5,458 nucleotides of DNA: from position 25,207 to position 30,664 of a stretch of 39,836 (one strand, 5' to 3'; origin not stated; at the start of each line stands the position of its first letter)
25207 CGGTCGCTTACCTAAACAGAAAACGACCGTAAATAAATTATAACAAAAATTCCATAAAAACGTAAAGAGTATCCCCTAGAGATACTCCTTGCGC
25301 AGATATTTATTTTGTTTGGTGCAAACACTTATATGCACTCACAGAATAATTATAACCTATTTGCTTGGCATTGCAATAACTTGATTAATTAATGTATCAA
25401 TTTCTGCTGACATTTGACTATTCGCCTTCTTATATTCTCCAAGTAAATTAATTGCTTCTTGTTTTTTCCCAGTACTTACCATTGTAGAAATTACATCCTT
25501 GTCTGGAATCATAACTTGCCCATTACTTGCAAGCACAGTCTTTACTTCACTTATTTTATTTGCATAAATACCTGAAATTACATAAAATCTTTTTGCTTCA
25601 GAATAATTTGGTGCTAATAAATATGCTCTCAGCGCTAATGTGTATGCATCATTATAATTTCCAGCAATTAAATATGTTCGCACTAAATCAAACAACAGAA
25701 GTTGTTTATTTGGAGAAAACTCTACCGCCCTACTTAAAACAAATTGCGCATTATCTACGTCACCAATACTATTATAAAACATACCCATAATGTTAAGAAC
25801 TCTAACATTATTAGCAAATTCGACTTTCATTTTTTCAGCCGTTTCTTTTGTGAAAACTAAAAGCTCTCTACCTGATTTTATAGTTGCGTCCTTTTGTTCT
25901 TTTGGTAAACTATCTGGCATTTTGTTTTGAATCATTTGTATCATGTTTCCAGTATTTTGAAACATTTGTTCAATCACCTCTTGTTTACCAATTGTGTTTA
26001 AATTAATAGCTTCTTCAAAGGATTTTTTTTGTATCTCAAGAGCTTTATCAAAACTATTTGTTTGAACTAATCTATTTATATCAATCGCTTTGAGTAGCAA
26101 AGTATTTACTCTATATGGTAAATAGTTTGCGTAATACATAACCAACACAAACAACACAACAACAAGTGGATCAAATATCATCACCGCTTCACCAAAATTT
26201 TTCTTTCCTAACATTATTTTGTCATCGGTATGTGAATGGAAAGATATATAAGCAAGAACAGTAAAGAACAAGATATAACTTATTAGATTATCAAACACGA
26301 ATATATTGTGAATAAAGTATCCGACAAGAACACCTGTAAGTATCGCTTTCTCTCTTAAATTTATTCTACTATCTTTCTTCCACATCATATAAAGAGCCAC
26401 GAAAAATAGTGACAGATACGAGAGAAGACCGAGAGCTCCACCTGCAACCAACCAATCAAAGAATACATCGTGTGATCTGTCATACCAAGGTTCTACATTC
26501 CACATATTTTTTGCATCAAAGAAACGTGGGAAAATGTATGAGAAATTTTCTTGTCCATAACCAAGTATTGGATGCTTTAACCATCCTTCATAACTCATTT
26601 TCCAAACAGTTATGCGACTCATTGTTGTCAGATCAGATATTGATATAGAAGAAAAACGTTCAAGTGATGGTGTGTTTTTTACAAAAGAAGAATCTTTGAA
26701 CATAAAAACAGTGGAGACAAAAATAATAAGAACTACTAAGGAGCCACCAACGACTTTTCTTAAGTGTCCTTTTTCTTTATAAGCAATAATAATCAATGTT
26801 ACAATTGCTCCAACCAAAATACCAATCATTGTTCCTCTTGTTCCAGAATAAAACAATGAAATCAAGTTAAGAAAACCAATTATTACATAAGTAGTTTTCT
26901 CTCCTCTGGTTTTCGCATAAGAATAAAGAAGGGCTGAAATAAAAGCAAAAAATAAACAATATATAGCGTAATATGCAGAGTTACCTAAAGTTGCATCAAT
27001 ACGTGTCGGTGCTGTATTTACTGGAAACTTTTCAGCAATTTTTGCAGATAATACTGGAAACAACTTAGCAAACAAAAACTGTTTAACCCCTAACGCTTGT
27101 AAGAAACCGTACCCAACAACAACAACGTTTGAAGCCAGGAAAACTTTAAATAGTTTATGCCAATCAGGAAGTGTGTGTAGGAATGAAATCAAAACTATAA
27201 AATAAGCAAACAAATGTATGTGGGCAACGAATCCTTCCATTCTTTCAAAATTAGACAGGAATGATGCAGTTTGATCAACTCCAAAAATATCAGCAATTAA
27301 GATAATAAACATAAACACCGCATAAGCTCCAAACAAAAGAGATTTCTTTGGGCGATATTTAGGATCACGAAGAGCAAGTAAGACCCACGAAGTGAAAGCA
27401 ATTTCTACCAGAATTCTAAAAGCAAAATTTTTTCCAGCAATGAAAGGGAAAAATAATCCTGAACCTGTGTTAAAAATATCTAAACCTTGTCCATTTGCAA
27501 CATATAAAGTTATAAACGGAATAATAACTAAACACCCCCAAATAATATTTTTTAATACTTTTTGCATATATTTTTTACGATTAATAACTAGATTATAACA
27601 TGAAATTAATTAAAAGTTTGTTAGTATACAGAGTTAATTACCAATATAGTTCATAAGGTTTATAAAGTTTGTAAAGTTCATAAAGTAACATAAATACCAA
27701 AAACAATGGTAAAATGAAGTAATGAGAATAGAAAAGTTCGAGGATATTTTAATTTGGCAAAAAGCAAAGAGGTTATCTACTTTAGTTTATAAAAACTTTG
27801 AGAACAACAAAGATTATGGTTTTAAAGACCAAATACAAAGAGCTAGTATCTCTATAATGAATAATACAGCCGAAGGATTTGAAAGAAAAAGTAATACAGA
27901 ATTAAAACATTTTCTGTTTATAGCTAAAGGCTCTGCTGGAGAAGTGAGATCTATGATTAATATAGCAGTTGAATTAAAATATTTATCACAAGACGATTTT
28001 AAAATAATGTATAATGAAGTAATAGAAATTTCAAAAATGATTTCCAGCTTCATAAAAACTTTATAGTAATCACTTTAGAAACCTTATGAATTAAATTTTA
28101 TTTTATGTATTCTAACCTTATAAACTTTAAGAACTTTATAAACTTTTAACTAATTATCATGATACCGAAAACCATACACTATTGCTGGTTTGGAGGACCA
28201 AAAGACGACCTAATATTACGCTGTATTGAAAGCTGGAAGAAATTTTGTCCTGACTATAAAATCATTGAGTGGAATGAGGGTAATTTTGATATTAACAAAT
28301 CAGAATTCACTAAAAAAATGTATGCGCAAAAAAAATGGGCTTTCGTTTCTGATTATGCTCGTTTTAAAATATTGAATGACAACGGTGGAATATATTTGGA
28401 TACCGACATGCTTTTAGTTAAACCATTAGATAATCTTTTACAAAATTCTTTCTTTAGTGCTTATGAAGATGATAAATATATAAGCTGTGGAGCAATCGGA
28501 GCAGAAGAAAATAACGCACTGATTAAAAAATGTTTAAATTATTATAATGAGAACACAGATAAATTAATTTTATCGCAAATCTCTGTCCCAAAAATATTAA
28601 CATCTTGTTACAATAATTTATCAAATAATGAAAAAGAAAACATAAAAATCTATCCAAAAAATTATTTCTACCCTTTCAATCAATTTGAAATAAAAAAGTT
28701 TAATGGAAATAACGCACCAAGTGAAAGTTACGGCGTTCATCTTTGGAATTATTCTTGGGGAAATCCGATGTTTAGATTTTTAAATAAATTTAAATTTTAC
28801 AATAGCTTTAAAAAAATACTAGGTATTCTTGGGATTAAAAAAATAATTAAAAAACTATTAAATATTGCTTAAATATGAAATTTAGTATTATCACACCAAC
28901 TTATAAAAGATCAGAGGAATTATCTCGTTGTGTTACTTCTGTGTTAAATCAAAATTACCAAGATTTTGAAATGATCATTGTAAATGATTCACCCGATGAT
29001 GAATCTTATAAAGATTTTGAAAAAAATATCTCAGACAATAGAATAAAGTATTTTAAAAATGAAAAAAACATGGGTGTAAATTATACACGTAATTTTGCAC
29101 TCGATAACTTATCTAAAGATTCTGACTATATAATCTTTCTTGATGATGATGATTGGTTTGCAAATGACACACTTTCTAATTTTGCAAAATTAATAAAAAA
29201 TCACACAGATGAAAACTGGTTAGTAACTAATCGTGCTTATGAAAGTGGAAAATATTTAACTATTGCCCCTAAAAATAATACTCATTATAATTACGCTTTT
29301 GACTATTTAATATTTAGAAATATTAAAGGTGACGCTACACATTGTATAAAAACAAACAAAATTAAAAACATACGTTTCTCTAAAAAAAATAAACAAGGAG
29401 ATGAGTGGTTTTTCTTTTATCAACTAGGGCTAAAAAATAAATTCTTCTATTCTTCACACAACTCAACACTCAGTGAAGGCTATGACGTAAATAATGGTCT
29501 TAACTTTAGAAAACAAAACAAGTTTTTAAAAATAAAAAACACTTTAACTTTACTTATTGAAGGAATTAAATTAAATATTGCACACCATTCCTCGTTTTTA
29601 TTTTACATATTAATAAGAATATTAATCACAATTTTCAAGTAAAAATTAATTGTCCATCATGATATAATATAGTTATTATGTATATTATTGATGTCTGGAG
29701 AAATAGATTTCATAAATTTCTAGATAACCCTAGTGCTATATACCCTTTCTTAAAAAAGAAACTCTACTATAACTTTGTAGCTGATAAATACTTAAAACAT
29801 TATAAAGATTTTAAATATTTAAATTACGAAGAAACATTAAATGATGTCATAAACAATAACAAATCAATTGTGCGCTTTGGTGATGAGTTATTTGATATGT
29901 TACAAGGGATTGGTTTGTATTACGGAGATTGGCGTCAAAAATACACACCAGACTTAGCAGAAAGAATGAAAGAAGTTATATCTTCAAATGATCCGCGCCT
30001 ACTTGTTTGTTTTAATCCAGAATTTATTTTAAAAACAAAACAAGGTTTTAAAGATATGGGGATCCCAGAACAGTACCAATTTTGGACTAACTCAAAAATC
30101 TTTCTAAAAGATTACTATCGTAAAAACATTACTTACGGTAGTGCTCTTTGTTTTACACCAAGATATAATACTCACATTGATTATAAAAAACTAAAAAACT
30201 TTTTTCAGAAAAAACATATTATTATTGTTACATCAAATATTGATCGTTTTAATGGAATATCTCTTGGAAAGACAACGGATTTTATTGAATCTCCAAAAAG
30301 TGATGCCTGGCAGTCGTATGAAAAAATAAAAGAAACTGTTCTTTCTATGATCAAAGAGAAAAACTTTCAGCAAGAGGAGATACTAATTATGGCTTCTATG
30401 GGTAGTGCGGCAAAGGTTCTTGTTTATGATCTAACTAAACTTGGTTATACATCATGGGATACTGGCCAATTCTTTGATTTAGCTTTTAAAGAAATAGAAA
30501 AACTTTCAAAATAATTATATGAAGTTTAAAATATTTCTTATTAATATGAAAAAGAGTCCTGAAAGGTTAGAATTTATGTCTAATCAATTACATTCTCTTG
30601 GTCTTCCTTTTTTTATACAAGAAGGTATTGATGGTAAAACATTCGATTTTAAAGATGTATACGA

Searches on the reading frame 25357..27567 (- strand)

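Call 28: search_protein_families(library=pfam, max_evalue=0.01, proteins=[window:25357-27567:-])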
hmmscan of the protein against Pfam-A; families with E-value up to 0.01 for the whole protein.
window:25357-27567:- (736 aa): 5 families
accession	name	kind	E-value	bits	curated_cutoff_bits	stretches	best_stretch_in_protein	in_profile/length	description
PF04932.20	Wzy_C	-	2.5e-20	73.2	31.7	1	232-385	4-149/149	O-Antigen ligase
PF13181.12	TPR_8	-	0.00037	20.9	25.7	0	589-620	2-33/34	Tetratricopeptide repeat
PF13428.12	TPR_14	-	0.00067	20.5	23.5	0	625-662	4-41/44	Tetratricopeptide repeat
PF14559.12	TPR_19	-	0.00094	19.9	25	0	602-659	5-62/68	Tetratricopeptide repeat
PF13431.12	TPR_17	-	0.0016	19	24.4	0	613-641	4-32/34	Tetratricopeptide repeat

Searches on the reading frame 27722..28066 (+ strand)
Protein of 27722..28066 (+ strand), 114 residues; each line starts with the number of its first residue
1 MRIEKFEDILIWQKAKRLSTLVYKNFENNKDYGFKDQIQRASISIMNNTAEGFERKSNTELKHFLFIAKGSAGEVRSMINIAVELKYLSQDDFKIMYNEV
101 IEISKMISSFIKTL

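Call 28: search_protein_families(library=pfam, max_evalue=0.01, proteins=[window:27722-28066:+])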
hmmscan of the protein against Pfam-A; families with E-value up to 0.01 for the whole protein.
window:27722-28066:+ (114 aa): 1 family
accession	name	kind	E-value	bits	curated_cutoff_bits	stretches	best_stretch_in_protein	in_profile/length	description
PF05635.17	23S_rRNA_IVP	-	2.3e-33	115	33.8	1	7-108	1-105/106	23S rRNA-intervening sequence protein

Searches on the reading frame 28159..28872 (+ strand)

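Call 28: search_protein_families(library=pfam, max_evalue=0.01, proteins=[window:28159-28872:+])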
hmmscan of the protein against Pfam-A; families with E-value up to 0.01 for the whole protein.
window:28159-28872:+ (237 aa): 4 families
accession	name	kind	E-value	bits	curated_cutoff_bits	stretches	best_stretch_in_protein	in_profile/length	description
PF04488.21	Gly_transf_sug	-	5.4e-17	62.7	23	1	21-97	6-90/93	Glycosyltransferase sugar-binding region containing DXD motif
PF05704.18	Caps_synth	-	6.2e-11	42.6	24.5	1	3-136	47-198/278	Capsular polysaccharide synthesis protein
PF12919.13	TcdA_TcdB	-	5.8e-08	32.8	23.6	1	51-85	161-195/382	TcdA/TcdB catalytic glycosyltransferase domain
PF04572.17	Gb3_synth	-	3.4e-06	27.6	22.3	1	117-200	4-103/131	Alpha 1,4-glycosyltransferase conserved region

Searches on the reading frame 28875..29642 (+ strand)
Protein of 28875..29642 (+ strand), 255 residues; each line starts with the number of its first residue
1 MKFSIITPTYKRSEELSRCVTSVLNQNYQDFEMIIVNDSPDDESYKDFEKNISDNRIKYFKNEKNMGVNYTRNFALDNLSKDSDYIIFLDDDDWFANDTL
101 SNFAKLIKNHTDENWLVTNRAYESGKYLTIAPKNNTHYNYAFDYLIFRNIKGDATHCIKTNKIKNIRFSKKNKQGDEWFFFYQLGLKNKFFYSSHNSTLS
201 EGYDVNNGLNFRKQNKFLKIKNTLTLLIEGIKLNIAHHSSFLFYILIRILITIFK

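Call 28: search_protein_families(library=pfam, max_evalue=0.01, proteins=[window:28875-29642:+])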
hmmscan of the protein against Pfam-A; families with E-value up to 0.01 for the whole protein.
window:28875-29642:+ (255 aa): 3 families
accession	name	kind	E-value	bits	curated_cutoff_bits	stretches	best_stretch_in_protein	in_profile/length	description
PF00535.33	Glycos_transf_2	-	2.2e-27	96.5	23.3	1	4-162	1-157/168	Glycosyl transferase family 2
PF13641.12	Glyco_tranf_2_3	-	1.3e-08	35.6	27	1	3-151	3-154/230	Glycosyltransferase like family 2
PF10111.15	Glyco_tranf_2_2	-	4.5e-07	30.1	27.3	1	17-109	13-108/276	Glycosyltransferase like family 2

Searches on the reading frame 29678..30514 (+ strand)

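Call 28: search_protein_families(library=pfam, max_evalue=0.01, proteins=[window:29678-30514:+])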
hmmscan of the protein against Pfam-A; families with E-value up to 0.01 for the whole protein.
window:29678-30514:+ (278 aa): 2 families
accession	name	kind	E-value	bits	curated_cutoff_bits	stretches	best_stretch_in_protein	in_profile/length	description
PF08759.17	GT-D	-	7.5e-21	75.4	27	1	64-264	1-199/225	Glycosyltransferase GT-D fold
PF21155.3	VpsT-like_REC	-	0.00032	21.3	27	1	31-84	51-102/124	VpsT-like, receiver domain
